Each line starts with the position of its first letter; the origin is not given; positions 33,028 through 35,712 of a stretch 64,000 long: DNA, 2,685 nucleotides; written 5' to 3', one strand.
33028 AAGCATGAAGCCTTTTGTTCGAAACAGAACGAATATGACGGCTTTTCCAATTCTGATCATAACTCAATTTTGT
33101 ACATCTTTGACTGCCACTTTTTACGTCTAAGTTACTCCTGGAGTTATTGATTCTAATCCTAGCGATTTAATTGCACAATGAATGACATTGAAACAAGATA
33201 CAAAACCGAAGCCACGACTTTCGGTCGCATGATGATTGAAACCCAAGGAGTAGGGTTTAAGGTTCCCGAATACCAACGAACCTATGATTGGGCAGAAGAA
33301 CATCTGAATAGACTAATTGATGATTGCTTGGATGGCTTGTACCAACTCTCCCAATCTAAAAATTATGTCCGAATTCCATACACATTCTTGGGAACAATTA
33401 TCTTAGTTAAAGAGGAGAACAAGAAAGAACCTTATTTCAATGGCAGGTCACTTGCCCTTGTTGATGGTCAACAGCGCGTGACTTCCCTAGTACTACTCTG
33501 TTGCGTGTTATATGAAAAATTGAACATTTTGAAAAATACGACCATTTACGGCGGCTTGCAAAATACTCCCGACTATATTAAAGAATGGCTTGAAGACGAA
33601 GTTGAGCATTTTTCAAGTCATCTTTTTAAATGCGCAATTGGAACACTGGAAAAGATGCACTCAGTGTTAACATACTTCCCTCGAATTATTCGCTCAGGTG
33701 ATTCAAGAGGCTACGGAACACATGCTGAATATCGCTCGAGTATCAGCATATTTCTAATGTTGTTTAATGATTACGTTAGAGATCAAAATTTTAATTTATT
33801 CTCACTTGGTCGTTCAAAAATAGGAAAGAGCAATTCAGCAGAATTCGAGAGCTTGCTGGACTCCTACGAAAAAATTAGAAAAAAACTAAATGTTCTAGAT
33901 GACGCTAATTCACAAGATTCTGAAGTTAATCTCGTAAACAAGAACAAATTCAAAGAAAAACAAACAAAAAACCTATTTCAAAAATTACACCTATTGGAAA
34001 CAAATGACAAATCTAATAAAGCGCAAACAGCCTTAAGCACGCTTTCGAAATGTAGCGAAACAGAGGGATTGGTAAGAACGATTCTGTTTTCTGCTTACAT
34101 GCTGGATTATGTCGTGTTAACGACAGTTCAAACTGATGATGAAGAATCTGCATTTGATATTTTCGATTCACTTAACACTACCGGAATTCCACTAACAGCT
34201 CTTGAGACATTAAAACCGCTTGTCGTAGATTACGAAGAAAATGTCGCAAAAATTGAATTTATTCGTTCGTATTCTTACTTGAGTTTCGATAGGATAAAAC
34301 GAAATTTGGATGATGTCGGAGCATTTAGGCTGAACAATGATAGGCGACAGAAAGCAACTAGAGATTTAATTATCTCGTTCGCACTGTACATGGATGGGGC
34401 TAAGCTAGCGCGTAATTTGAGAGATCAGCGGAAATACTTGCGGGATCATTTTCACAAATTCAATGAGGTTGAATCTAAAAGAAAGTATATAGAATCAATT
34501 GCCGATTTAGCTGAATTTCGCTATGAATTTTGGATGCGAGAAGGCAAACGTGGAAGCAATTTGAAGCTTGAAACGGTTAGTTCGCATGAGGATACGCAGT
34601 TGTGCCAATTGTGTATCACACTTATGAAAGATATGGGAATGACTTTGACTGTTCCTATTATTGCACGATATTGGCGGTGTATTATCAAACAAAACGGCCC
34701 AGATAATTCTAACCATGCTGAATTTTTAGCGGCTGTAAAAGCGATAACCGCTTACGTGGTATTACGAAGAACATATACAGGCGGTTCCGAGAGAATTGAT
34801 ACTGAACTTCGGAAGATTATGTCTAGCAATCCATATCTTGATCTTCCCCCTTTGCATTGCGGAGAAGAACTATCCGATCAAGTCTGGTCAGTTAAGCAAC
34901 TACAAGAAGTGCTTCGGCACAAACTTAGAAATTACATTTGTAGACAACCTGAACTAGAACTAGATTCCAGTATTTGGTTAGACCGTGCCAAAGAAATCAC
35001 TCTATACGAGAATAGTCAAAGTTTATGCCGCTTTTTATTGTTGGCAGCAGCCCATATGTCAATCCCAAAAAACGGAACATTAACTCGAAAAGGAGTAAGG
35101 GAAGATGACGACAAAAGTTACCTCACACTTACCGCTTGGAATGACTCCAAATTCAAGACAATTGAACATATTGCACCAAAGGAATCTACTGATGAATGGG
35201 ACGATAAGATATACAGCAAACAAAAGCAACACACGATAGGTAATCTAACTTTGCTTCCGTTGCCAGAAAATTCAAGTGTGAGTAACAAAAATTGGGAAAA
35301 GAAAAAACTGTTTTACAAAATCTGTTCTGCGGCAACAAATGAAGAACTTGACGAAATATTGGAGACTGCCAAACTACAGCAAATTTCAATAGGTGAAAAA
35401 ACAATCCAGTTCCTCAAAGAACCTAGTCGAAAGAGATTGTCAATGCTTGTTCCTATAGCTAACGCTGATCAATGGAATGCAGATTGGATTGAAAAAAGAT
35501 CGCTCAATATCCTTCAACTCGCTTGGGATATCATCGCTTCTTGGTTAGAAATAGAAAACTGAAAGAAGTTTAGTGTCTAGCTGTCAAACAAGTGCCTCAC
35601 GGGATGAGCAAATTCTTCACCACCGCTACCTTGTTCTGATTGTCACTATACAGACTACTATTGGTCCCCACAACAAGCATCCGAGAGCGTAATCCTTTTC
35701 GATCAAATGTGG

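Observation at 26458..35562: SspABCD-SspE-type single-stranded DNA phosphorothioation defence locus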

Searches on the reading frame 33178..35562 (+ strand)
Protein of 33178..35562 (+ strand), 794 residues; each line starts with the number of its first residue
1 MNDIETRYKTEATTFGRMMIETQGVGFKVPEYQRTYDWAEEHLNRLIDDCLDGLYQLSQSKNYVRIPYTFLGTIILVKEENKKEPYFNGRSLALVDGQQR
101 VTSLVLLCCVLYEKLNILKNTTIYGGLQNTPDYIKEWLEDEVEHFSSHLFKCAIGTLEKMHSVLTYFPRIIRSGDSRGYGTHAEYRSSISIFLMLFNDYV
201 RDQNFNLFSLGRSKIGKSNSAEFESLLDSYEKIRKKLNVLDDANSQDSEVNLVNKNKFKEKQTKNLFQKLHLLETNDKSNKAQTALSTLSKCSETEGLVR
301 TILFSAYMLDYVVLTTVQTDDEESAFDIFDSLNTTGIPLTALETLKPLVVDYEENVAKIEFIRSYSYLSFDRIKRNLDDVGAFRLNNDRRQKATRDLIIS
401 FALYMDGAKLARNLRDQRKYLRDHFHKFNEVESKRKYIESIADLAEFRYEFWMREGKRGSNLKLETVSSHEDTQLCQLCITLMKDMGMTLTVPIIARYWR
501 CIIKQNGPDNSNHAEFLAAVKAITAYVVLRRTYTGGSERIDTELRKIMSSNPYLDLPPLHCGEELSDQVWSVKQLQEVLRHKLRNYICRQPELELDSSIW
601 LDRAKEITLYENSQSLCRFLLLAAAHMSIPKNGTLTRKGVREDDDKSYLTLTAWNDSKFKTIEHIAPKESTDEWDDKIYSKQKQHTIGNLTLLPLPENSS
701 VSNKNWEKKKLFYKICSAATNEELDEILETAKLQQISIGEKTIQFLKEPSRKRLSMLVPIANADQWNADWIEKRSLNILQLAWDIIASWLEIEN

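Call 4: search_protein_families(library=padloc, proteins=[window:33178-35562:+])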
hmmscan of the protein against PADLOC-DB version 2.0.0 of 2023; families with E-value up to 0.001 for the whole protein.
window:33178-35562:+ (794 aa): 27 families (the best 25 are shown)
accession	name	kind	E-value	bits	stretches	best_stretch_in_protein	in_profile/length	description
PDLC02786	SspE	-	1.6e-214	712.6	1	4-790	2-765/766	SspE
PDLC02792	SspE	-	5.2e-167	555.5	1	19-790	16-771/771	SspE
PDLC02789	SspE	-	8.4e-126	419.3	1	19-790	12-749/749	SspE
PDLC02783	SspE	-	2.4e-106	354.8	1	18-789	16-792/793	SspE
PDLC02791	SspE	-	2.7e-75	252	1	9-791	4-775/775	SspE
PDLC02790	SspE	-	1.7e-63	212.9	1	21-790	10-776/776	SspE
PDLC02784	SspE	-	5.8e-58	194.9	1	69-790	20-713/714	SspE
PDLC02787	SspE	-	1.3e-41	140.7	1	25-790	22-727/727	SspE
PDLC02785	SspE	-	5.8e-38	128.7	1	19-782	13-776/785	SspE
PDLC02695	Orf5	-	6.9e-29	98.7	2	13-145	8-131/601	Orf5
PDLC02788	SspE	-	8.6e-29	98.4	2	27-429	21-416/797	SspE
PDLC04154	HEC-06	-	2.7e-26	90.4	3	7-120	6-101/569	-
PDLC02701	Orf5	-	2.1e-23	80.7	2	27-120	20-108/596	Orf5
PDLC02687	Orf5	-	3.6e-23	80.1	2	9-118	2-93/543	Orf5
PDLC04157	HEC-06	-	1.5e-22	77.9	2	26-121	22-102/558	-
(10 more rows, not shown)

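Call 5: search_protein_families(library=pfam, proteins=[window:33178-35562:+])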
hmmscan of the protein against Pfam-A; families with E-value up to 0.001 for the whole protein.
window:33178-35562:+ (794 aa): 2 families
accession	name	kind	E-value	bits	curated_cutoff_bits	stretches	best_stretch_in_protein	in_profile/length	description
PF03235.19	GmrSD_N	-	4e-28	99.3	33.2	1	24-348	11-197/199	GmrSD restriction endonuclease, N-terminal domain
PF07510.16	GmrSD_C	-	5.4e-13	49.5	23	1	653-779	42-136/138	GmrSD restriction endonucleases, C-terminal domain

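Call 6: search_protein_families(library=ncbifam, proteins=[window:33178-35562:+])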
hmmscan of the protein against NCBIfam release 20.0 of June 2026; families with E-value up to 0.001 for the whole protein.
window:33178-35562:+ (794 aa): 0 families

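Call 12: search_solved_structures(query=window:33178-35562:+, show_alignments=1)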
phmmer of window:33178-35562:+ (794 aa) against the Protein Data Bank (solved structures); distinct sequences matched with E-value up to 0.001: 6.
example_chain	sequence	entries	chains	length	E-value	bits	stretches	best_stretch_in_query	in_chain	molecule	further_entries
20yv_A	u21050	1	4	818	1.3e-94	320.8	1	23-793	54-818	DUF262 domain-containing protein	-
20yw_A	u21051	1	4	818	8.1e-94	318.2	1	23-793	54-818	DUF262 domain-containing protein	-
6jiv_D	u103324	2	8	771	1.2e-86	294.4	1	20-793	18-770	SspE protein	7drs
7drr_D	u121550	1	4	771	8.4e-86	291.7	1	20-793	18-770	SspE protein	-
7dri_A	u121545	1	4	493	1.4e-47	165.3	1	331-793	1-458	DUF1524 domain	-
9jfl_B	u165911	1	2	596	1.6e-06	29.5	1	9-118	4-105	DUF262 domain-containing protein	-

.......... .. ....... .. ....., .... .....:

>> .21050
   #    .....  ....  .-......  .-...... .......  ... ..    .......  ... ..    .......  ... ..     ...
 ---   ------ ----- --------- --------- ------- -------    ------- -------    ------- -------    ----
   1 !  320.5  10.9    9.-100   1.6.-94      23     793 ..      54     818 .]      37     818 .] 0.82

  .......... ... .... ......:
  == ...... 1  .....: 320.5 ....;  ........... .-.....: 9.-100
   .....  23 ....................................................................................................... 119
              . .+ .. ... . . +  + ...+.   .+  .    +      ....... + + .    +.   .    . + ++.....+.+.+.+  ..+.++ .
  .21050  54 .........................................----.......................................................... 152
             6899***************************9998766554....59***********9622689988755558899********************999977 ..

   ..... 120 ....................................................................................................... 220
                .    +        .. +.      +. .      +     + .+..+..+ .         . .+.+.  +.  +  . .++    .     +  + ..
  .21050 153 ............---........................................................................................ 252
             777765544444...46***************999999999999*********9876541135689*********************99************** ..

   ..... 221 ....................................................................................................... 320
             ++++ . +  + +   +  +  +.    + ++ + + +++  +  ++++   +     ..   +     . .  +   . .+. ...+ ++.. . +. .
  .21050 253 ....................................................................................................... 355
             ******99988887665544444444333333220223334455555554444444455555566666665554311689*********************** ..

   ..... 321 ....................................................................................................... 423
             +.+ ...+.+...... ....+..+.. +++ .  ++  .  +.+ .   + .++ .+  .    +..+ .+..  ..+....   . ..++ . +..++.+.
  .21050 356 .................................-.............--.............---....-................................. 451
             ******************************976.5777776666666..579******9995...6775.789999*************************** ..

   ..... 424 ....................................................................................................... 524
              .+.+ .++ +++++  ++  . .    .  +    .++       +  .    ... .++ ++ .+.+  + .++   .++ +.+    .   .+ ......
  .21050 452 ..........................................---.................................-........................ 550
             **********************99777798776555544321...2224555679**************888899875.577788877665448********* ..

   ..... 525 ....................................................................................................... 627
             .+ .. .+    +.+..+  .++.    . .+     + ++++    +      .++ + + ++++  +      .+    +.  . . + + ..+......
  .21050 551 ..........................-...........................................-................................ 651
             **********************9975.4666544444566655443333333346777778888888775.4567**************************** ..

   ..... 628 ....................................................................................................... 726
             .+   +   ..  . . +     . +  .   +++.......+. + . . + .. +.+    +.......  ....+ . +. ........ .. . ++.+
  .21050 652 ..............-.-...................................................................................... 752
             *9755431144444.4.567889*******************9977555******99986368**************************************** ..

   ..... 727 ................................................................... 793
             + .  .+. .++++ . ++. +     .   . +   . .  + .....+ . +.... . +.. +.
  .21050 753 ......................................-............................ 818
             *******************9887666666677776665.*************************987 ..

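Call 14: find_encoding_contigs(protein=window:33178-35562:+, flank=10000, max_places=6)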
Protein window:33178-35562:+ (794 aa): 1 contig read that carries it; 1 place shown.
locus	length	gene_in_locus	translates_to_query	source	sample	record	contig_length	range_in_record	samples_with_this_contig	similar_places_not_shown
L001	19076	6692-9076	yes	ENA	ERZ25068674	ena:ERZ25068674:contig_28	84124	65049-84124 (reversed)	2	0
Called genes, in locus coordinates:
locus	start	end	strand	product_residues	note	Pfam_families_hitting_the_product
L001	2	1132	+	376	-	?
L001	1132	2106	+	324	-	PF13182:DUF4007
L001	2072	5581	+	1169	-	-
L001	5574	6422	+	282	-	PF01507:PAPS_reduct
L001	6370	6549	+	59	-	-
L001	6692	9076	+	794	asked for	PF03235:GmrSD_N, PF07510:GmrSD_C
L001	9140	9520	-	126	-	-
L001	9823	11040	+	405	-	PF05598:DUF772, PF13751:DDE_Tnp_1_6 (faint), PF01609:DDE_Tnp_1 (weak)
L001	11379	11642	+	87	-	-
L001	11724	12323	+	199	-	PF00475:IGPD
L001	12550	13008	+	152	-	PF00117:GATase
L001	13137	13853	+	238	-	PF00977:His_biosynth, PF01207:Dus (faint)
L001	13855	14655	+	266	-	PF00977:His_biosynth, PF01207:Dus (faint), PF05690:ThiG (faint), PF03060:NMO (faint)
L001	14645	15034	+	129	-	PF01502:PRA-CH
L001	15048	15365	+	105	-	PF01503:PRA-PH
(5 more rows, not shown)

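Call 72: search_solved_structures(query=window:33178-35562:+, show_alignments=3, max_evalue=1e-50)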
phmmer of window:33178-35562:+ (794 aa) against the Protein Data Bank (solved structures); distinct sequences matched with E-value up to 1e-50: 4.
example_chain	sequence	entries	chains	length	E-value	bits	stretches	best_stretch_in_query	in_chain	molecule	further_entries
20yv_A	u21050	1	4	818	1.3e-94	320.8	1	23-793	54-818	DUF262 domain-containing protein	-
20yw_A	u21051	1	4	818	8.1e-94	318.2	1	23-793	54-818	DUF262 domain-containing protein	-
6jiv_D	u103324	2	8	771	1.2e-86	294.4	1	20-793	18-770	SspE protein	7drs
7drr_D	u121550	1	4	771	8.4e-86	291.7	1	20-793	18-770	SspE protein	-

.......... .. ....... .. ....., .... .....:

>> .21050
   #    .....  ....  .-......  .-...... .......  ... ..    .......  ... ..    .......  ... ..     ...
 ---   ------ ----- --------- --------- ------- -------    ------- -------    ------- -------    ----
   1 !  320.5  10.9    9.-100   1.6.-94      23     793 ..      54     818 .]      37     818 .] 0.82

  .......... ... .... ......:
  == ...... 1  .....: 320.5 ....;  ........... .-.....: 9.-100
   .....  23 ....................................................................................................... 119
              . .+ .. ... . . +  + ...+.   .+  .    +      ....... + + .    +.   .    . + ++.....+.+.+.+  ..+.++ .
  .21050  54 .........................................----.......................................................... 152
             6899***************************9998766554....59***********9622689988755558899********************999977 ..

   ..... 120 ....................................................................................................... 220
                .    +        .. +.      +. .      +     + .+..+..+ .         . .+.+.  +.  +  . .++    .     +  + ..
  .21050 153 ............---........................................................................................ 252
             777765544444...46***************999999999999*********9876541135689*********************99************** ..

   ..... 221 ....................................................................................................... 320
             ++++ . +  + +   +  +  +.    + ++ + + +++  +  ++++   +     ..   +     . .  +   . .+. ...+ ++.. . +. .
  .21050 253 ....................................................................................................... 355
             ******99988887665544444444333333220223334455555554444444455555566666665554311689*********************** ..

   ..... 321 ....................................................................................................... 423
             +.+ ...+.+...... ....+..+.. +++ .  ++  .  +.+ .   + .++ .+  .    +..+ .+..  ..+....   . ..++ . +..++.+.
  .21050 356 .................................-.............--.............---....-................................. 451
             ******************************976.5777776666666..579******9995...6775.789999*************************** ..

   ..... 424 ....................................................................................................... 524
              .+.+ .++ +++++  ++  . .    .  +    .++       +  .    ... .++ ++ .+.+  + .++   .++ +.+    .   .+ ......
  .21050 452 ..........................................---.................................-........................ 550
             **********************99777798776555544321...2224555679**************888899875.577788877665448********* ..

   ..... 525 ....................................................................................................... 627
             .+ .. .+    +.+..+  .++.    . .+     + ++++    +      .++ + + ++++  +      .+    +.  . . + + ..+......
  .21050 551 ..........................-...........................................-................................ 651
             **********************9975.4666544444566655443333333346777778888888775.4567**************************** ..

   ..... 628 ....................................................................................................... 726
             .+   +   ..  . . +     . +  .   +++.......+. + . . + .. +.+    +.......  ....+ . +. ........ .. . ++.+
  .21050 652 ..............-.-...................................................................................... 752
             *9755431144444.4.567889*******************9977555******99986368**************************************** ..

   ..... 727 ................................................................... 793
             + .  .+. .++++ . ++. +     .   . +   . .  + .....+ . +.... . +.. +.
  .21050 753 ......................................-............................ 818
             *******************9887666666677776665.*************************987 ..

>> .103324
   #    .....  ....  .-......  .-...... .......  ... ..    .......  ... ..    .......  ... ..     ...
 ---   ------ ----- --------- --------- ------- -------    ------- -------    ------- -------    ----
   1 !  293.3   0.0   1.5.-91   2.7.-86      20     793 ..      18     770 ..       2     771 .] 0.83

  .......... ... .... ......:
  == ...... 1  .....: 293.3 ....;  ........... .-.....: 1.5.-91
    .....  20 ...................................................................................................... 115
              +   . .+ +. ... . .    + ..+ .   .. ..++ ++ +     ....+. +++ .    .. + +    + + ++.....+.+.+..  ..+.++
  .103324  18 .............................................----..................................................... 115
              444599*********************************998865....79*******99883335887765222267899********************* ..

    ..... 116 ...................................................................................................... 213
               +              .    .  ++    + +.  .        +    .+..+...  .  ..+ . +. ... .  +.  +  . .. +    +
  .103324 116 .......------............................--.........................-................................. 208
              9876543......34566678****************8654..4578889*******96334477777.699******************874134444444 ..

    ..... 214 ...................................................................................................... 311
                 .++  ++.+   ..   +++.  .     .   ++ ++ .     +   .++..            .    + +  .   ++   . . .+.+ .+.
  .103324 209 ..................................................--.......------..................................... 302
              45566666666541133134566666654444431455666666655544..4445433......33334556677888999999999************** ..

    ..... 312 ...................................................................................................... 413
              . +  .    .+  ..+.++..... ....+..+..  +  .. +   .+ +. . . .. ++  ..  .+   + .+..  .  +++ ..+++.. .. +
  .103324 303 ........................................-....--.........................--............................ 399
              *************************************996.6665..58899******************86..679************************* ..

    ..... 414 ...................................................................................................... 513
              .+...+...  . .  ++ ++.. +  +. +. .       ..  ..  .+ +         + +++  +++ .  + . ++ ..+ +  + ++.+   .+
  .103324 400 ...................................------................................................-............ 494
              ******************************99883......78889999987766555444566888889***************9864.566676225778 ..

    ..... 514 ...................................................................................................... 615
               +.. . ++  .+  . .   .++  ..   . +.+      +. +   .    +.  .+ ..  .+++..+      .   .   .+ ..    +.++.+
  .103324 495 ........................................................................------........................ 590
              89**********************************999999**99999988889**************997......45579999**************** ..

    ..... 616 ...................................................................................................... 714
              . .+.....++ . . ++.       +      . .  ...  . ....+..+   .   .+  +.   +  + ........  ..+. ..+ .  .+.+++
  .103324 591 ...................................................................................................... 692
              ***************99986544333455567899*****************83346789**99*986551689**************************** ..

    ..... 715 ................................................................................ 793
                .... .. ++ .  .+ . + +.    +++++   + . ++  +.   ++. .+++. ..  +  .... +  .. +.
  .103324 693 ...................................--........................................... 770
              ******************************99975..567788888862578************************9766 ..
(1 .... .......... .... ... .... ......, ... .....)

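Call 84: list_cluster_members(proteins=[P0121, window:33178-35562:+, window:32060-32908:+, window:21547-23205:+])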
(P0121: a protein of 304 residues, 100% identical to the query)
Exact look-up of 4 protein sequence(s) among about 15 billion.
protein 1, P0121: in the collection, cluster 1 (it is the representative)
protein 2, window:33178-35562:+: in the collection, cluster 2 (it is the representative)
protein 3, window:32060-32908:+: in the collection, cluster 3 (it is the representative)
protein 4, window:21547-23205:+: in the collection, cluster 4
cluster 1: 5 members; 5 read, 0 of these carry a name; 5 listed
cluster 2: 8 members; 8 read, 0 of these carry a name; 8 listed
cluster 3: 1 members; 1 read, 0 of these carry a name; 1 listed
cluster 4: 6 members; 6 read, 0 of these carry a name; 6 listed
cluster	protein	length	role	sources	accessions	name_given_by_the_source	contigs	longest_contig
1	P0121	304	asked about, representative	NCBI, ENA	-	-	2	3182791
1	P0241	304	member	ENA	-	-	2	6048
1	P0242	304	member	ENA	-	-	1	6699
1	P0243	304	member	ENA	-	-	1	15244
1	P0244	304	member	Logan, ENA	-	-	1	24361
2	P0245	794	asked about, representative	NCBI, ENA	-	-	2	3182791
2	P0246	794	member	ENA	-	-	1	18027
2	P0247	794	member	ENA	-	-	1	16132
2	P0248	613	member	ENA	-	-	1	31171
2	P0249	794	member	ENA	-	-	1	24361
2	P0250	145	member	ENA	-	-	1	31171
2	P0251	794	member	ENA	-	-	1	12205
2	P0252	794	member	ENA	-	-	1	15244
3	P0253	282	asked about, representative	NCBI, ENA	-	-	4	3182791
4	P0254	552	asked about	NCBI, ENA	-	-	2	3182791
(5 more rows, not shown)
